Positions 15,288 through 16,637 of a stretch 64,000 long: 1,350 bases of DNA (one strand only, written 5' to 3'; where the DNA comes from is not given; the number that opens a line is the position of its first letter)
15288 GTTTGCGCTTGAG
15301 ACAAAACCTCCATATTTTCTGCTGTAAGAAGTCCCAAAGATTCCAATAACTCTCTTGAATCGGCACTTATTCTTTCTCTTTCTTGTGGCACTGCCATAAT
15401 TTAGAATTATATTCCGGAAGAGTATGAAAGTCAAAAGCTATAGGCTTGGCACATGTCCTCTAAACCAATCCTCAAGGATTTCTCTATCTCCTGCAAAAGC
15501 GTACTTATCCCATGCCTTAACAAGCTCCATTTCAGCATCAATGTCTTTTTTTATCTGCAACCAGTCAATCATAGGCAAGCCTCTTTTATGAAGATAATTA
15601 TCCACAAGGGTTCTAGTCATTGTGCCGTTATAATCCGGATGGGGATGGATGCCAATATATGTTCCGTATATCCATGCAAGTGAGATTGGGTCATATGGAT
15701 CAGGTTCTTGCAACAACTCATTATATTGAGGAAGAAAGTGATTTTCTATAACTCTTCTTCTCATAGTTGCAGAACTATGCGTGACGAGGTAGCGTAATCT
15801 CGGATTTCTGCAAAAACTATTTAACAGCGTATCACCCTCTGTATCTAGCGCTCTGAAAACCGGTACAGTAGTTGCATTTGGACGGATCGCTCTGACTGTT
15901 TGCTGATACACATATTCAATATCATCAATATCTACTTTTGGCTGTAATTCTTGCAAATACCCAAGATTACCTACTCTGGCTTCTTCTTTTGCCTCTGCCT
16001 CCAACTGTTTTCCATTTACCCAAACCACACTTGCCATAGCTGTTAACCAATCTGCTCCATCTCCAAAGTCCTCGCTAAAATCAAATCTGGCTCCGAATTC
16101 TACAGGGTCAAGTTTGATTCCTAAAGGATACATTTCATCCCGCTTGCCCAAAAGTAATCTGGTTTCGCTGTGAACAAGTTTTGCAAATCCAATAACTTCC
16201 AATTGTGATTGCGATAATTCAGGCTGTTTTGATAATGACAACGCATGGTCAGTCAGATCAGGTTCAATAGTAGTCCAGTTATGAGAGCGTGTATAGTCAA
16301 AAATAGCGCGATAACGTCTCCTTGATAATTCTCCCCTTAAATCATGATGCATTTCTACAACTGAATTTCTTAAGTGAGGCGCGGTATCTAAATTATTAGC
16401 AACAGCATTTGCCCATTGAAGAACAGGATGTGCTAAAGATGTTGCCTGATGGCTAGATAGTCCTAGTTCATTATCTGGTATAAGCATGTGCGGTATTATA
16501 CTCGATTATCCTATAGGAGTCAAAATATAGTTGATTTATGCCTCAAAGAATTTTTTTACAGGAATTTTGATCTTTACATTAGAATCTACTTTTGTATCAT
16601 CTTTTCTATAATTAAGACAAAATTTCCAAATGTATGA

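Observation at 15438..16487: Foreign-looking Fic-fold protein with a substituted active-site motif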

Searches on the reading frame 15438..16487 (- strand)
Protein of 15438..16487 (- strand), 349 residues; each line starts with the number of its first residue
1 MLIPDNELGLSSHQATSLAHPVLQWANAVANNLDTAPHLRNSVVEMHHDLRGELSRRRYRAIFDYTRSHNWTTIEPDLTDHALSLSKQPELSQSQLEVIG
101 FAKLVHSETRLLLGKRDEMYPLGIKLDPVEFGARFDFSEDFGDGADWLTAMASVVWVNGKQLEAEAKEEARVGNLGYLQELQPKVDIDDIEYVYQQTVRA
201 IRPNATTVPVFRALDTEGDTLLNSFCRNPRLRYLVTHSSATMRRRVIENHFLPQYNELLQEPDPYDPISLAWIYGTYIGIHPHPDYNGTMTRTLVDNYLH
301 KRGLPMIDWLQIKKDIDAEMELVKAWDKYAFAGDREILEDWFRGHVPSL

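Call 3: search_protein_families(library=pfam, proteins=[window:15438-16487:-], max_evalue=1)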
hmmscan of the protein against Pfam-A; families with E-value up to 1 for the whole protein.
window:15438-16487:- (349 aa): 1 family
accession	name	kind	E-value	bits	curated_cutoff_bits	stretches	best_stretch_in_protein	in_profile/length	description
PF23606.1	HEAT_ULK4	-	0.0078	16.1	27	1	244-264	160-180/201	Serine/threonine-protein kinase ULK4-like, HEAT repeats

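Call 4: search_solved_structures(query=window:15438-16487:-, max_evalue=10, show_alignments=3)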
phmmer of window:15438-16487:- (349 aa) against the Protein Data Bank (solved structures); distinct sequences matched with E-value up to 10: 1.
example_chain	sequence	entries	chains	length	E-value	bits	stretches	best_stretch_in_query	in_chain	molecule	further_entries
3cuc_A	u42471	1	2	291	0.0026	20.5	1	265-307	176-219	Protein of unknown function with a Fic domain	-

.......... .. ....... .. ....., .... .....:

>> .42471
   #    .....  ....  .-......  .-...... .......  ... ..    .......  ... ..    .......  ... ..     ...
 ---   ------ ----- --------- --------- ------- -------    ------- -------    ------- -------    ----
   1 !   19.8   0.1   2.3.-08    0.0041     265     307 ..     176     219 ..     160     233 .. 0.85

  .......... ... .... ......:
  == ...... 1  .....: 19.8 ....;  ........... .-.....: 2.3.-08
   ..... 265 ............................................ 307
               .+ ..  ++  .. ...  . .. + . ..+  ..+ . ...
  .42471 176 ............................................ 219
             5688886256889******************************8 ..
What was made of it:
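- Checked: It aligns in register with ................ of the Fic protein 3cuc (phmmer E = 0.0026, call 4).
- phmmer hit to 3cuc, E = 0.0026 (call 4).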

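Call 8: find_homologous_proteins(query=window:15438-16487:-, max_evalue=0.001)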
Query window:15438-16487:- (349 aa): 6 proteins with E <= 0.001 among 2458 candidates.
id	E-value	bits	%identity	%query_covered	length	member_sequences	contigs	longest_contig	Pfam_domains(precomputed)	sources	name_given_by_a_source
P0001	1.6e-238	809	100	100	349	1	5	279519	-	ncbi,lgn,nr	ncbi:hypothetical protein HYW41_01465 [Candidatus Daviesbacteria bacterium]|nr:hypothetical protein 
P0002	4.9e-79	284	45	89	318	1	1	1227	-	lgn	-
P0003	3.0e-75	272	43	98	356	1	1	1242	-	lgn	-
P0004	4.3e-64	235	41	93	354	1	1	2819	-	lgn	-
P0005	3.5e-62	229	37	93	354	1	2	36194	-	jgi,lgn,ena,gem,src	-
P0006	1.0e-60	224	38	95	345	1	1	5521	-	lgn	-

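Call 12: find_encoding_contigs(protein=P0005, flank=8000, max_places=4)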
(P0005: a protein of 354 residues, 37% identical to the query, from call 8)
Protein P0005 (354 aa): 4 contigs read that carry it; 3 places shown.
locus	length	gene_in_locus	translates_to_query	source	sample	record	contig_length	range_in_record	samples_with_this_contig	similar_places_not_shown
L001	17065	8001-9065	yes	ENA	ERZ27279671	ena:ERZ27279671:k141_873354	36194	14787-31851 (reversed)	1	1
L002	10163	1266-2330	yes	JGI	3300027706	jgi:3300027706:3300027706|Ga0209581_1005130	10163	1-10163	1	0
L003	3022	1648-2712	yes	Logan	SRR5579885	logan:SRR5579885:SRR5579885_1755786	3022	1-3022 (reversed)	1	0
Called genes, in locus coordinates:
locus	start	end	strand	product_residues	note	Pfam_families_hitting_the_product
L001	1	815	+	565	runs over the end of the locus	-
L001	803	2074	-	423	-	-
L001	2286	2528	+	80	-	-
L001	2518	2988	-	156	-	PF00293:NUDIX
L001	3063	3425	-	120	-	-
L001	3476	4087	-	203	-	PF01351:RNase_HII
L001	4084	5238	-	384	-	PF09903:DUF2130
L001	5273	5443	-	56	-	-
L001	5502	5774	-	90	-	-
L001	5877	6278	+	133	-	PF04020:Phage_holin_4_2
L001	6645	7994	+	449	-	PF00496:SBP_bac_5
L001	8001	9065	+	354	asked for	-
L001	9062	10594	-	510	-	PF01541:GIY-YIG, PF27096:UvrC_M (weak), PF08459:UvrC_RNaseH_dom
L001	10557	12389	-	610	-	PF09972:DUF2207 (weak), PF01841:Transglut_core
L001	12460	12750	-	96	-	PF01541:GIY-YIG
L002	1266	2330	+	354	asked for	-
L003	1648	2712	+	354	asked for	-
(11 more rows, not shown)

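Call 13: find_encoding_contigs(protein=P0006, flank=8000, max_places=3)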
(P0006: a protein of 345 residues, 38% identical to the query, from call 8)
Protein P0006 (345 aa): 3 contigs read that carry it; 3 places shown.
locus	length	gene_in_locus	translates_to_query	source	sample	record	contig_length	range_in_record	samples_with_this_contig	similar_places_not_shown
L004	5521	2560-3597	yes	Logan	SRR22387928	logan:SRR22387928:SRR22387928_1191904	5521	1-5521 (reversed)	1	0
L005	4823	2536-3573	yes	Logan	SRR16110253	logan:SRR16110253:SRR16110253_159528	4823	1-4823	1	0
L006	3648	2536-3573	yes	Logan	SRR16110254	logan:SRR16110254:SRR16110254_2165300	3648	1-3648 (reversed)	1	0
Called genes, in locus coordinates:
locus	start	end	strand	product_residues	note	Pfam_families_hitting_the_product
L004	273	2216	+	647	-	PF01326:PPDK_N, PF00391:PEP-utilizers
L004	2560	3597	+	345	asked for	-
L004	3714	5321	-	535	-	PF13231:PMT_2 (weak), PF00515:TPR_1 (weak), PF07719:TPR_2 (weak), PF14559:TPR_19 (weak), PF13431:TPR_17, PF00515:TPR_1, PF07719:TPR_2, PF13414:TPR_11, +14 more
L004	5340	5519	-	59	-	?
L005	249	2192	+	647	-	PF01326:PPDK_N, PF00391:PEP-utilizers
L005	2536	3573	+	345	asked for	-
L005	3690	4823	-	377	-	?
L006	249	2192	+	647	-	PF01326:PPDK_N, PF00391:PEP-utilizers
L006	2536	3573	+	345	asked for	-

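Call 14: search_protein_representatives(protein=window:15438-16487:-)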
Query: 349 residues. Proteins with E-value up to 0.001 (for the whole library): 23; up to 1e-10: 21; up to 1e-30: 12. The best 23 are listed.
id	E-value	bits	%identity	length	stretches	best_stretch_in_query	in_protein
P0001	5.0e-239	808.9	100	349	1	1-349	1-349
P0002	1.6e-79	284.4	46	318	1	19-324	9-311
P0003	9.5e-76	271.9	44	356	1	14-344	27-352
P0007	4.1e-67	243.5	41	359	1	15-346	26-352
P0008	2.3e-66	241.0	42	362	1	17-348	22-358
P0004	1.4e-64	235.2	42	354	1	19-343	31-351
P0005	1.1e-62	228.9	38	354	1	20-346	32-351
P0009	7.6e-40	153.8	37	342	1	21-321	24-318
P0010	1.4e-39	152.9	34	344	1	4-346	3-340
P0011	1.5e-39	152.9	39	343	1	14-313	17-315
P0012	9.1e-39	150.3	33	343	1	22-346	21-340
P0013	2.8e-33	132.2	34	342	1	14-314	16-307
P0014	1.0e-25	107.3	32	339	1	22-343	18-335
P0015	2.6e-24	102.7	32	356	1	19-344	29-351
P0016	3.9e-24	102.2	37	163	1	186-343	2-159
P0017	5.4e-21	91.8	32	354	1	39-343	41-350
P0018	8.5e-20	87.9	52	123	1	242-343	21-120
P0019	7.5e-19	84.8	40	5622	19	188-222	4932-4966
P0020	1.2e-18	84.1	34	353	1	114-321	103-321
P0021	2.7e-15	73.1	28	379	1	33-343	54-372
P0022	2.8e-11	59.9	35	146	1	194-312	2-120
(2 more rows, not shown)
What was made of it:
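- About 20 clusters among 1.84 billion representatives (call 14).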

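Call 15: predict_structure(alignment_id=A1)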
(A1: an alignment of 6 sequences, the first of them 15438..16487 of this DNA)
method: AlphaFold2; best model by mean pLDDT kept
length: 349 residues; sequences in the alignment: 6
mean_pLDDT: 79.4   pTM: 0.76
mean pLDDT of the five models: 79.4, 77.8, 75.1, 71.2, 68.8
residues with pLDDT >= 90: 93; 70-90: 176; 50-70: 61; < 50: 19
segments of 3 or more residues with pLDDT < 50: 1-17
pLDDT, mean of each block of 10 residues (from residue 1): 31 48 94 93 90 71 84 89 85 88 84 60 61 66 72 70 76 88 86 86 77 69 85 80 86 92 79 91 72 92 87 80 91 92 84
secondary structure, 60 per line:
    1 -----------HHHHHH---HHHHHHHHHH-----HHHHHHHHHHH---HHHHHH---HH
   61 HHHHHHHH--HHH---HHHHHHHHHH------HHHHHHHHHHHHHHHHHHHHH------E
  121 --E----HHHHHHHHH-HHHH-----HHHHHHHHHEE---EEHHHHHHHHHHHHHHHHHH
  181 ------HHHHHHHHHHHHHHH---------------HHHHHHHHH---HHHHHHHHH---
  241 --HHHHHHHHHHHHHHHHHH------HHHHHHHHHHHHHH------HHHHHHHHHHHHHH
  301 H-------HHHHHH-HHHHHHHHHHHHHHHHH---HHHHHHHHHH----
elements in order: H12-17 H21-30 H36-46 H50-55 H59-68 H77-86 H93-113 H128-136 H138-141 H147-155 H163-180 H187-201 H217-225 H229-237 H243-260 H267-280 H287-301 H309-314 H316-332 H336-345

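Call 18: search_solved_structures(query=A2, max_evalue=10, show_alignments=4)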
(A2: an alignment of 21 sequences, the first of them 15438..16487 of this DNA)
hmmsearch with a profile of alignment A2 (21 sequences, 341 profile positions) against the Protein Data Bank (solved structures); distinct sequences matched with E-value up to 10: 35.
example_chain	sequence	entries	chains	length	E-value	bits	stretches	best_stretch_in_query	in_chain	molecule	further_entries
3cuc_A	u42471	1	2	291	6.5e-09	38.7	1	230-299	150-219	Protein of unknown function with a Fic domain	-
6i7j_A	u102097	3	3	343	9.5e-05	25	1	233-303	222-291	Adenosine monophosphate-protein transferase FICD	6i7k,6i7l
6zmd_B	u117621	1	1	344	0.00016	24.3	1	234-300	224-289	Protein adenylyltransferase FICD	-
9yz5_A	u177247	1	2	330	0.00018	24.1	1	233-303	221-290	Protein adenylyltransferase FICD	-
6i7g_A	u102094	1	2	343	0.00019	24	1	233-303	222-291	Adenosine monophosphate-protein transferase FICD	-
4u04_A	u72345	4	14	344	0.00019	24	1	233-303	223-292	Adenosine monophosphate-protein transferase FICD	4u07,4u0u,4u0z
6i7h_A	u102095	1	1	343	0.0002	24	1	233-303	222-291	Adenosine monophosphate-protein transferase FICD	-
4u0s_A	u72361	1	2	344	0.0002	23.9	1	233-303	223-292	Adenosine monophosphate-protein transferase FICD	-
6i7i_A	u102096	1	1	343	0.00021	23.9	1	233-303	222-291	Adenosine monophosphate-protein transferase FICD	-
7cb8_A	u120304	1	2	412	0.00026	23.6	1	239-296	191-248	Fic-domain containing protein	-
3eqx_A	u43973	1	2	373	0.0033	20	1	236-290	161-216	FIC DOMAIN CONTAINING TRANSCRIPTIONAL REGULATOR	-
9tcl_B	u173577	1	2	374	0.0033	20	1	236-290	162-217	Protein adenylyltransferase SoFic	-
9tch_A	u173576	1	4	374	0.0033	19.9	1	236-290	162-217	Protein adenylyltransferase SoFic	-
9tc4_A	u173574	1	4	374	0.0034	19.9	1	236-290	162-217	Protein adenylyltransferase SoFic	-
3zcn_A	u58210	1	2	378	0.0034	19.9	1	236-290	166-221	ADENOSINE MONOPHOSPHATE-PROTEIN TRANSFERASE SOFIC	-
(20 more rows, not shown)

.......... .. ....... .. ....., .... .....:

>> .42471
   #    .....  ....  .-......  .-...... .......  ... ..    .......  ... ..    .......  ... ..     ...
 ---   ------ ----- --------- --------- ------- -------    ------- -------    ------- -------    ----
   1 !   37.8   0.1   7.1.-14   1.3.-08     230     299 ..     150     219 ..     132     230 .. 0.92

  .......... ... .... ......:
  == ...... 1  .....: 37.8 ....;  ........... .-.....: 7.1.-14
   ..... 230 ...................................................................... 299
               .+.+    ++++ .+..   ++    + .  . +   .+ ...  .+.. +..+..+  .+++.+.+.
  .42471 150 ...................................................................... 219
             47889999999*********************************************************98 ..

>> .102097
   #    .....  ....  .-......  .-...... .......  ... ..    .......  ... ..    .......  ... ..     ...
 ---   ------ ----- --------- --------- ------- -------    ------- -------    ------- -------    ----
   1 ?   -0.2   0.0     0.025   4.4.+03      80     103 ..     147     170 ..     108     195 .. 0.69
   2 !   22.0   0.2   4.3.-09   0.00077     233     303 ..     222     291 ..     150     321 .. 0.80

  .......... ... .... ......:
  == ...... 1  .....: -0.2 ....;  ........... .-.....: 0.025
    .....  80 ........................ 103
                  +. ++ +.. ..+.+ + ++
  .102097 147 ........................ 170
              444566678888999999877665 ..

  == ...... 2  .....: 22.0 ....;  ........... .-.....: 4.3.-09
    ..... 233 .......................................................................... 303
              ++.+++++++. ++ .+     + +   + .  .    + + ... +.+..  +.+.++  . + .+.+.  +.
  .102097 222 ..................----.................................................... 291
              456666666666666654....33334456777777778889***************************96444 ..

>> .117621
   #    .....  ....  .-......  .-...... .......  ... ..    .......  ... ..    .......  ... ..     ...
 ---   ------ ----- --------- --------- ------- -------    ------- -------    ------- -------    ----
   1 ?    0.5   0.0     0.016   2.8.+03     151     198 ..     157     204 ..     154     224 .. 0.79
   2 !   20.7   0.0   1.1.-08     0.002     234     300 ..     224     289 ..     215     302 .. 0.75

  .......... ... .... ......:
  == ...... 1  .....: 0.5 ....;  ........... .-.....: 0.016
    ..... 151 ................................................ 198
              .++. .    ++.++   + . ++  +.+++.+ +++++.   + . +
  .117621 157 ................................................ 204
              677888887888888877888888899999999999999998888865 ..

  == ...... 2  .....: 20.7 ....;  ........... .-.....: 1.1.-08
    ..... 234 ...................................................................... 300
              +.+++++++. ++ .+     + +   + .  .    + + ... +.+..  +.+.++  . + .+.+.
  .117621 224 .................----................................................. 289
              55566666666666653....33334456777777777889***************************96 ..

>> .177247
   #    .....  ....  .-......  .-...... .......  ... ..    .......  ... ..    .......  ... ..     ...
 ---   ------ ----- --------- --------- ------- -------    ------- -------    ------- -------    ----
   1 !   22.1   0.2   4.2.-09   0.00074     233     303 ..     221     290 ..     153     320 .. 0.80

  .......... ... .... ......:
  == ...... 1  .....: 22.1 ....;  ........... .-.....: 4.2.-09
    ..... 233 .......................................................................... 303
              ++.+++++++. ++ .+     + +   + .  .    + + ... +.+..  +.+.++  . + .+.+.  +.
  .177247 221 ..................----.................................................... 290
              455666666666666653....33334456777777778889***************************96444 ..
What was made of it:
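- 15840..15884 (-): Residues 202-216 (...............), the flap-equivalent loop between helices 187-201 and 217-225. P203 is conserved and an F-R pair sits near its end. A weak HMMER stretch pairs it with FICD 'VDPVE' (call 18).
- The family profile hits 3cuc at 6.5e-9 and FICD at 1e-4, plus SoFic, IbpA and NmFic (call 18).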

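Call 20: fold_search(model_id=the predicted structure, library=pdb)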
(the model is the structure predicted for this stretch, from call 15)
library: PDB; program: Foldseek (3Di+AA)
matches with E <= 10: 151; with E <= 0.001: 0
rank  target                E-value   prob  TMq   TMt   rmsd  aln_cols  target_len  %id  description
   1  6i7k                  1.1e-03  1.00  0.35  0.37  25.3       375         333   13  Crystal structure of monomeric FICD mutant L258D complexed with MgATP (released 2019-09-25)
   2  4u0z_H                1.1e-03  1.00  0.33  0.36  18.7       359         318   14  Eukaryotic Fic Domain containing protein with bound APCPP (released 2014-12-10)
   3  7b7z_A                1.3e-03  1.00  0.32  0.33  18.2       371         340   12  DeAMPylation complex of monomeric FICD and AMPylated BiP (state 1) (released 2021-07-07)
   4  6i7g_B                2.0e-03  1.00  0.33  0.34  17.6       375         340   13  Crystal structure of dimeric wild type FICD complexed with ATP (released 2019-09-25)
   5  4u04_B                2.1e-03  1.00  0.33  0.35  16.7       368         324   13  Structure of a eukaryotic fic domain containing protein (released 2014-12-10)
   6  9yz5_A                2.4e-03  1.00  0.33  0.35  17.1       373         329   13  human FicD bound with farnesyl pyrophosphate (released 2026-02-25)
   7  4u04_A                2.6e-03  1.00  0.33  0.36  16.2       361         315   13  Structure of a eukaryotic fic domain containing protein (released 2014-12-10)
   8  4u0z_G                3.0e-03  1.00  0.33  0.36  19.1       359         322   14  Eukaryotic Fic Domain containing protein with bound APCPP (released 2014-12-10)
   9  6i7h                  3.2e-03  1.00  0.35  0.36  16.8       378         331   13  Crystal structure of dimeric FICD mutant K256S (released 2019-09-25)
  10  4u0z_F                3.3e-03  1.00  0.33  0.36  18.7       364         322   14  Eukaryotic Fic Domain containing protein with bound APCPP (released 2014-12-10)
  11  5jj6_A                3.6e-03  1.00  0.34  0.36  17.3       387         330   14  Fic-1 (aa134 - 508) from C. elegans (released 2016-06-01)
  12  6i7i                  3.6e-03  1.00  0.34  0.35  19.3       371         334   13  Crystal structure of dimeric FICD mutant K256A complexed with MgATP (released 2019-09-25)
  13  4u07_A                3.9e-03  1.00  0.34  0.36  18.4       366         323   13  ATP bound to eukaryotic FIC domain containing protein (released 2014-12-10)
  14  4u0z_B                4.1e-03  1.00  0.33  0.35  19.1       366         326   14  Eukaryotic Fic Domain containing protein with bound APCPP (released 2014-12-10)
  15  4u0z_A                4.5e-03  1.00  0.33  0.36  18.6       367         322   14  Eukaryotic Fic Domain containing protein with bound APCPP (released 2014-12-10)
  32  3cuc_A                1.1e-01  0.91  0.29  0.37  15.3       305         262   15  CRYSTAL STRUCTURE OF A FIC DOMAIN CONTAINING SIGNALING PROTEIN (BT_2513) FROM BACTEROIDES THETAIOTAOMICRON VPI-5482 AT (released 2008-04-29)
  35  3cuc_B                1.4e-01  0.93  0.31  0.38  15.5       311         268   15  CRYSTAL STRUCTURE OF A FIC DOMAIN CONTAINING SIGNALING PROTEIN (BT_2513) FROM BACTEROIDES THETAIOTAOMICRON VPI-5482 AT (released 2008-04-29)
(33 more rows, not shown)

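Call 22: search_protein_families(library=pfam, alignment_id=A2, max_evalue=1)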
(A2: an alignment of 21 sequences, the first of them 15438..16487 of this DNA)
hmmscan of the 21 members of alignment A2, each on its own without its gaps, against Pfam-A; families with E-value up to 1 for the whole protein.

A. member 1, window:15438-16487:- (349 aa): 1 family
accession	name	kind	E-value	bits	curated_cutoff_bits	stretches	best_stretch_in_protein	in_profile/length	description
PF23606.1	HEAT_ULK4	-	0.0078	16.1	27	1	244-264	160-180/201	Serine/threonine-protein kinase ULK4-like, HEAT repeats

B. families by the number of members that match (of 21 scanned): 14 families
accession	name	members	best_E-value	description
PF02661.23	Fic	15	3.3e-07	Fic/DOC family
PF03415.19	Peptidase_C11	1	0.00072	Clostripain family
PF16294.10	RSB_motif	1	0.0013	RNSP1-SAP18 binding (RSB) motif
PF25587.1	Rv2743c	1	0.0025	Rv2743c family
PF23606.1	HEAT_ULK4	1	0.0078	Serine/threonine-protein kinase ULK4-like, HEAT repeats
PF17996.7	CE2_N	1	0.013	Carbohydrate esterase 2 N-terminal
PF24874.1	Piezo_THU9_anchor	1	0.076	Piezo, THU9 and anchor domain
PF15774.10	DUF4702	1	0.093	Domain of unknown function (DUF4702)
PF07851.19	TMEM120A-B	1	0.11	TMEM120A/B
PF02474.21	NodA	1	0.15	Nodulation protein A (NodA)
PF10357.16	WH_KIN17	1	0.2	KIN17 WH-like domain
PF20923.2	COMMD9_HN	1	0.23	COMMD9, helical N-terminal domain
PF18161.7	ISP1_C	1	0.24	ISP1 C-terminal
PF04930.20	FUN14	1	0.31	FUN14 family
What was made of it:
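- On Pfam Fic/DOC (PF02661): 15 of 21 homologues hit at E <= 1, best 3.3e-7 (call 22).
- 15 of 21 members hit Pfam PF02661, best E = 3.3e-7 (call 22).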
